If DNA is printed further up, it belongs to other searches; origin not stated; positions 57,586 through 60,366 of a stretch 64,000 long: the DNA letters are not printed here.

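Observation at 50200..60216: N-acyl-D-residue initiation (FAAL-T-C-A-T-E) paired with a periplasm-facing lipopeptide-type Ntn acylase and a PvdE-like exporter: possible acyl-carrier or prodrug logic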

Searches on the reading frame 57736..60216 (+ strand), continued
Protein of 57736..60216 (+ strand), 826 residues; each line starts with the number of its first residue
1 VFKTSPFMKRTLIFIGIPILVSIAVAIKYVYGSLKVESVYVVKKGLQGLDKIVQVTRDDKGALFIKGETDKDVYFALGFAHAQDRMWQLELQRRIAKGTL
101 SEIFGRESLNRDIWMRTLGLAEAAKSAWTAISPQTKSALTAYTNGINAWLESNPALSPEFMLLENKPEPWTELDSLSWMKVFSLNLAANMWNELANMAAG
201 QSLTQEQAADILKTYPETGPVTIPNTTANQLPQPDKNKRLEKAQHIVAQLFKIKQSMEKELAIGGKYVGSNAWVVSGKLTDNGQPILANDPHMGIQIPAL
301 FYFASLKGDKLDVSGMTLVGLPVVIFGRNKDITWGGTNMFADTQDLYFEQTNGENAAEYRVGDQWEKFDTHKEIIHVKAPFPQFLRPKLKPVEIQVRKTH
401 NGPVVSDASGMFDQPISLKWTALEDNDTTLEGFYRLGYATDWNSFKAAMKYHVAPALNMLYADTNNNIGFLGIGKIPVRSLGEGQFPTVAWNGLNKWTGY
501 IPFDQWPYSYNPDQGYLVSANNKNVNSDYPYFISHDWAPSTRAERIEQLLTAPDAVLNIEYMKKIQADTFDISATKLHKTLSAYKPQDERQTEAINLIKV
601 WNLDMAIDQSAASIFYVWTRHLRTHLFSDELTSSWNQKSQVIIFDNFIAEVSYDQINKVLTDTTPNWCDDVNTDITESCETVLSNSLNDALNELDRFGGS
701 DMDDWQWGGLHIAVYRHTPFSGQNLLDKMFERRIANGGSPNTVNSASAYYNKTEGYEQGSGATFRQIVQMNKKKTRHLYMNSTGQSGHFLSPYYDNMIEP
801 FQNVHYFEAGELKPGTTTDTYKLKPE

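Call 31: search_solved_structures(query=window:57757-60216:+, max_evalue=1e-50, show_alignments=1)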
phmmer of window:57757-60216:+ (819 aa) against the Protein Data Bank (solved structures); distinct sequences matched with E-value up to 1e-50: 2.
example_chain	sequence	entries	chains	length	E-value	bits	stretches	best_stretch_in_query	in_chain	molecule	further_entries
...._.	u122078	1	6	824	4.3e-66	227.1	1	37-789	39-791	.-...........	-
7ea4_A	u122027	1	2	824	8.4e-66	226.1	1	37-789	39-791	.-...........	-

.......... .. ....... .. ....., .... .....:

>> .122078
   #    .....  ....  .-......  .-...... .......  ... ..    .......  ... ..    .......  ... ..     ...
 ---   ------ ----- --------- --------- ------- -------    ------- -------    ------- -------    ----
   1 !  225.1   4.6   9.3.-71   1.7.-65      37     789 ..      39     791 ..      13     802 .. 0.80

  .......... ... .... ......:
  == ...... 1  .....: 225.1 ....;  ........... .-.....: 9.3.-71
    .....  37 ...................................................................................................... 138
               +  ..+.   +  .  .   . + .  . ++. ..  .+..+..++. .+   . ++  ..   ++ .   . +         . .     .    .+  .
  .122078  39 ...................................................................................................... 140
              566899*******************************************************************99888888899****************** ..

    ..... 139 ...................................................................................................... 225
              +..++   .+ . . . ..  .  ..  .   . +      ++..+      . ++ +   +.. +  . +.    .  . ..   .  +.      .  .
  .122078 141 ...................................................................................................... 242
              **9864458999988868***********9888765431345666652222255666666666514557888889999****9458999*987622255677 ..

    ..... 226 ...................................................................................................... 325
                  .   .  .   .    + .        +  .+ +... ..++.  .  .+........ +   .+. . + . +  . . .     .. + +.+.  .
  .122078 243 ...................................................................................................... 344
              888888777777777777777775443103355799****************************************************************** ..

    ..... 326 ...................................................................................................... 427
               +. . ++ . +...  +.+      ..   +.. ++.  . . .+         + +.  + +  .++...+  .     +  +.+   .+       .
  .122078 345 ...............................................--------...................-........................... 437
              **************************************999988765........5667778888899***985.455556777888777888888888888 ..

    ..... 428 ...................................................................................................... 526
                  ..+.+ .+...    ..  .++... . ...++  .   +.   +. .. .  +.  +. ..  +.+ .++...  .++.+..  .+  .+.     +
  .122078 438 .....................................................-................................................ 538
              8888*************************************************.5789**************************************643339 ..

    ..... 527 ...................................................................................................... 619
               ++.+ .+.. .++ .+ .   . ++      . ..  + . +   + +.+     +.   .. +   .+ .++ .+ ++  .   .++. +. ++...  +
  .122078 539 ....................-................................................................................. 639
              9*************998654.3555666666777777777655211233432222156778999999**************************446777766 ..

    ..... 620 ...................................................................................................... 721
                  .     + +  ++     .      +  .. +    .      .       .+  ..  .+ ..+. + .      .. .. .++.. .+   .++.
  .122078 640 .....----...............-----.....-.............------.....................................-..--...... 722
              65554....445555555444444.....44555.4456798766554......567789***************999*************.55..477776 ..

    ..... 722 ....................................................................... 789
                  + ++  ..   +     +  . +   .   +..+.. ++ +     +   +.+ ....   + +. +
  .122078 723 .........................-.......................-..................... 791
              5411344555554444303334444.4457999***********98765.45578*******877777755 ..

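Call 36: find_encoding_contigs(protein=P0017, flank=10000, max_places=1)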
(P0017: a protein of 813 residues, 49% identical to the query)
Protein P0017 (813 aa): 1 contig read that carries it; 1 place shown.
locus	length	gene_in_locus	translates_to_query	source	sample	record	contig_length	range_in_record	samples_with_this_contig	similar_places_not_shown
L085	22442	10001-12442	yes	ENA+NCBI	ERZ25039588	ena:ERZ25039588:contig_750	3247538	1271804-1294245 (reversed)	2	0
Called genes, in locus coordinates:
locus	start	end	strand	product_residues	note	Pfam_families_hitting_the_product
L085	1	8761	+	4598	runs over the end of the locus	PF00668:Condensation, PF18563:TubC_N, PF00501:AMP-binding, PF13193:AMP-binding_C, PF00550:PP-binding, PF00668:Condensation, PF00501:AMP-binding, PF00550:PP-binding, +10 more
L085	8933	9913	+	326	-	PF02668:TauD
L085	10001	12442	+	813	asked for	PF01804:Penicil_amidase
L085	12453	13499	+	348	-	PF00664:ABC_membrane (weak)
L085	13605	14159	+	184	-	PF00005:ABC_tran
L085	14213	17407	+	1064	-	PF00668:Condensation, PF00501:AMP-binding, PF13193:AMP-binding_C (weak), PF00550:PP-binding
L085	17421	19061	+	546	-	PF18456:CmlA_N, PF00753:Lactamase_B (weak), PF13483:Lactamase_B_3, PF12706:Lactamase_B_2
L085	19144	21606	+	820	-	PF12704:MacB_PCD, PF02687:FtsX, PF12704:MacB_PCD, PF02687:FtsX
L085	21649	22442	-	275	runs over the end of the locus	PF01497:Peripla_BP_2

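Call 37: find_encoding_contigs(protein=P0031, flank=10000, max_places=1)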
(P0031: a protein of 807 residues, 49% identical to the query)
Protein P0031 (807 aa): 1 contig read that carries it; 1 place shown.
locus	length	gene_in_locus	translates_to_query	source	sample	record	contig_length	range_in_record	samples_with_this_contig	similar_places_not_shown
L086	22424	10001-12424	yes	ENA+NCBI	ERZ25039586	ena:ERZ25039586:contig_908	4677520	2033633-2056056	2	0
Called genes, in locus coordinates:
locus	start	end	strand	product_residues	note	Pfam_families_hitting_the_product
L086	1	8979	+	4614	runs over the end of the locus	PF00668:Condensation, PF00501:AMP-binding, PF13193:AMP-binding_C, PF00550:PP-binding, PF00668:Condensation, PF00501:AMP-binding, PF13193:AMP-binding_C, PF00550:PP-binding, +12 more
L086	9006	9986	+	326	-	PF02668:TauD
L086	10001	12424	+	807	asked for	PF01804:Penicil_amidase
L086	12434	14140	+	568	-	PF00664:ABC_membrane, PF02463:SMC_N (faint), PF00005:ABC_tran, PF13304:AAA_21 (faint)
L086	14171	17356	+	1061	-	PF00668:Condensation, PF00501:AMP-binding, PF00550:PP-binding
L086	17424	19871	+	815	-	PF12704:MacB_PCD, PF02687:FtsX, PF12704:MacB_PCD, PF02687:FtsX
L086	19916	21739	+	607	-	PF01336:tRNA_anti-codon, PF00152:tRNA-synt_2, PF02938:GAD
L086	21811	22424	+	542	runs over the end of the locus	PF00282:Pyridoxal_deC, PF00266:Aminotran_5, PF01212:Beta_elim_lyase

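Call 53: predict_structure(alignment_id=A1)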
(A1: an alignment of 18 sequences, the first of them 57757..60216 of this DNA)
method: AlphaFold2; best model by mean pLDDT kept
length: 819 residues; sequences in the alignment: 18
mean_pLDDT: 72.3   pTM: 0.79
mean pLDDT of the five models: 72.3, 69.7, 67.5, 62.5, 44.5
residues with pLDDT >= 90: 132; 70-90: 366; 50-70: 216; < 50: 105
segments of 3 or more residues with pLDDT < 50: 208-221, 474-483, 485-491, 514-523, 691-706, 712-714, 728-731, 736-741, 744-749, 751-755, 788-793, 807-819
pLDDT, mean of each block of 10 residues (from residue 1): 73 77 66 60 78 80 92 85 87 88 88 90 95 94 81 78 93 77 68 72 62 42 56 67 76 66 72 85 65 78 90 87 87 60 81 85 92 75 89 83 68 80 91 94 79 89 75 50 48 68 71 48 51 57 59 76 76 91 89 76 72 86 63 68 80 74 67 88 75 37 46 52 53 48 49 61 87 59 52 60 56 38
secondary structure, 60 per line:
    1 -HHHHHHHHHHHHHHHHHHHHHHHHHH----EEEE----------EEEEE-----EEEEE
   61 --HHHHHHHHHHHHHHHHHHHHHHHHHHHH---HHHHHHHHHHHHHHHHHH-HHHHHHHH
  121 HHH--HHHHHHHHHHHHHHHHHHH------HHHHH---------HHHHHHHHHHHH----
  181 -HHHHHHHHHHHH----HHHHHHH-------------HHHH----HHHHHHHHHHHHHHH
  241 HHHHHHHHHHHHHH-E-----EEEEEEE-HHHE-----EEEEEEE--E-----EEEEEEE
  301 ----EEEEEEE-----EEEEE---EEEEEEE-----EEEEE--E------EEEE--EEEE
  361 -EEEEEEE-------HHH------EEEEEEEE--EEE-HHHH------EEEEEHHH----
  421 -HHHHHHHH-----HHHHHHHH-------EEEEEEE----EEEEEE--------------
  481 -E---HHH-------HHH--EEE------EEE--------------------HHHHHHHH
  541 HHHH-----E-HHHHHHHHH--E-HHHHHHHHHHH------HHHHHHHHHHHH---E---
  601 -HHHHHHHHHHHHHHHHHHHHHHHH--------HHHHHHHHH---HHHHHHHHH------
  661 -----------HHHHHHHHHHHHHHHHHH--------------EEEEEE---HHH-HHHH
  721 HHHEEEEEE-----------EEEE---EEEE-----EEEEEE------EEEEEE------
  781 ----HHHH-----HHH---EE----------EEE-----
elements in order (helices of 4 or more, strands of 3 or more residues): H2-27 E32-35 E46-50 E56-60 H63-90 H94-111 H113-123 H126-144 H151-155 H165-176 H182-193 H198-204 H218-221 H226-254 E262-268 E279-285 E294-300 E305-311 E317-321 E325-331 E337-341 E351-354 E357-360 E362-368 E385-392 E395-397 H399-402 E409-413 H422-429 H435-442 E450-456 E461-466 E501-503 E510-512 H533-544 H552-560 H565-575 H582-593 H602-625 H634-642 H646-654 H672-689 E704-709 H717-723 E724-729 E741-744 E748-751 E757-762 E769-774 H785-788 E812-814

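Call 56: fold_search(model_id=the predicted structure, library=pdb)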
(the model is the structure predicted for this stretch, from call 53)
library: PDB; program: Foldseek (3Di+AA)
matches with E <= 10: 196; with E <= 0.001: 83
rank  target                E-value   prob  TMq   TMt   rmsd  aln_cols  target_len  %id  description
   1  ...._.                1.2e-35  1.00  0.73  0.78   5.0       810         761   25  Crystal structure of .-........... (DSA) from Cupriavidus sp. P4-10-C (released 2022-01-26)
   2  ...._C                1.6e-35  1.00  0.73  0.78   5.0       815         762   25  Crystal structure of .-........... (DSA) from Cupriavidus sp. P4-10-C (released 2022-01-26)
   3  7ea4_A                2.3e-35  1.00  0.72  0.77   5.2       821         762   25  Crystal Structure of L182E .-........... (DSA) from Cupriavidus sp. P4-10-C (released 2022-01-26)
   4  7ea4_B                3.4e-35  1.00  0.73  0.78   4.6       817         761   25  Crystal Structure of L182E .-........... (DSA) from Cupriavidus sp. P4-10-C (released 2022-01-26)
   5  4e57_A                9.3e-28  1.00  0.63  0.75   7.3       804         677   17  Crystal Structure of spacer 6aa-shortened cephalosporin acylase mutant (released 2013-03-20)
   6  1keh                  2.9e-27  1.00  0.62  0.73   8.9       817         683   16  Precursor structure of cephalosporin acylase (released 2002-05-16)
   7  3s8r_B                3.0e-27  1.00  0.64  0.75   6.8       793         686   17  Crystal Structures of Glutaryl 7-Aminocephalosporanic Acid Acylase: Insight into Autoproteolytic Activation (released 2011-07-06)
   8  3s8r_A                4.0e-27  1.00  0.62  0.73   7.6       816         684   16  Crystal Structures of Glutaryl 7-Aminocephalosporanic Acid Acylase: Insight into Autoproteolytic Activation (released 2011-07-06)
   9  4e56_A                7.7e-27  1.00  0.62  0.75   6.9       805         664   16  Crystal Structure of spacer 8aa-shortened cephalosporin acylase mutant (released 2013-03-20)
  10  4e55_A                8.9e-27  1.00  0.63  0.76   6.8       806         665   16  Crystal Structure of spacer removed cephalosporin acylase mutant (released 2013-03-20)
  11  8brs_B                3.8e-26  1.00  0.48  0.73   6.4       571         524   20  Crystal structure of a variant of penicillin G acylase from Bacillaceae i. s. sp. FJAT-27231 with reduced surface entr (released 2023-05-03)
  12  8brq_B                7.0e-26  1.00  0.49  0.72   6.3       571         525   20  Crystal structure of a surface entropy reduction variant of penicillin G acylase from Bacillaceae i. s. sp. FJAT-27231 (released 2023-05-03)
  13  8brt_B                2.2e-25  1.00  0.49  0.73   6.4       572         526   20  Crystal structure of a variant of penicillin G acylase from Bacillaceae i. s. sp. FJAT-27231 with reduced surface entr (released 2023-05-03)
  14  6nvx_B                5.1e-25  1.00  0.48  0.72   6.2       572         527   20  Crystal structure of penicillin G acylase from Bacillus sp. FJAT-27231 (released 2019-07-03)
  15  8brr_B                1.1e-24  1.00  0.49  0.73   5.7       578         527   19  Crystal structure of a variant of penicillin G acylase from Bacillaceae i. s. sp. FJAT-27231 with reduced surface entr (released 2023-05-03)
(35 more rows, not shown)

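Call 68: find_encoding_contigs(protein=P0082, flank=10000, max_places=1)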
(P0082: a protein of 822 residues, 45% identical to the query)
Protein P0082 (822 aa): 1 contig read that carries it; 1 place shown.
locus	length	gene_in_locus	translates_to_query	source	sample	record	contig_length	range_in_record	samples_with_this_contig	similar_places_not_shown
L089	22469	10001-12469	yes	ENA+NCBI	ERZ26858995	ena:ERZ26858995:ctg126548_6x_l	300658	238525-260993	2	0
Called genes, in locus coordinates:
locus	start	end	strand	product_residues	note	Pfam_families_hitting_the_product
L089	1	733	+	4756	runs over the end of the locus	PF00668:Condensation, PF00501:AMP-binding, PF00550:PP-binding, PF00668:Condensation, PF00501:AMP-binding, PF00550:PP-binding, PF00668:Condensation, PF00501:AMP-binding, +6 more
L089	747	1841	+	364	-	PF25967:RND-MFP_C (weak)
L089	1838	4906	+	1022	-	PF00873:ACR_tran, PF03176:MMPL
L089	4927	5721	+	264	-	PF05721:PhyH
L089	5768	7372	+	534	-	PF18456:CmlA_N, PF00753:Lactamase_B (weak), PF13483:Lactamase_B_3, PF12706:Lactamase_B_2 (weak)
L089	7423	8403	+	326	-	PF24807:WD40_CDC20-Fz, PF25174:Beta-prop_THOC3, PF25175:Beta-prop_WDR5, PF25173:Beta-prop_WDR3_1st, PF23414:Beta-prop_EML_2, PF24814:WD40_Prp19, PF23381:Beta-prop_IFT122_1st, PF25174:Beta-prop_THOC3, +11 more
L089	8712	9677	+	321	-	PF02668:TauD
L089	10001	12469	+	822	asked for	PF01804:Penicil_amidase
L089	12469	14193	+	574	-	PF00664:ABC_membrane, PF00005:ABC_tran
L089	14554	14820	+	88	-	-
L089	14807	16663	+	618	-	-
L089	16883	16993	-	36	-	-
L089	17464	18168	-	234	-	-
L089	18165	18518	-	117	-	-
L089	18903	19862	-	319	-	-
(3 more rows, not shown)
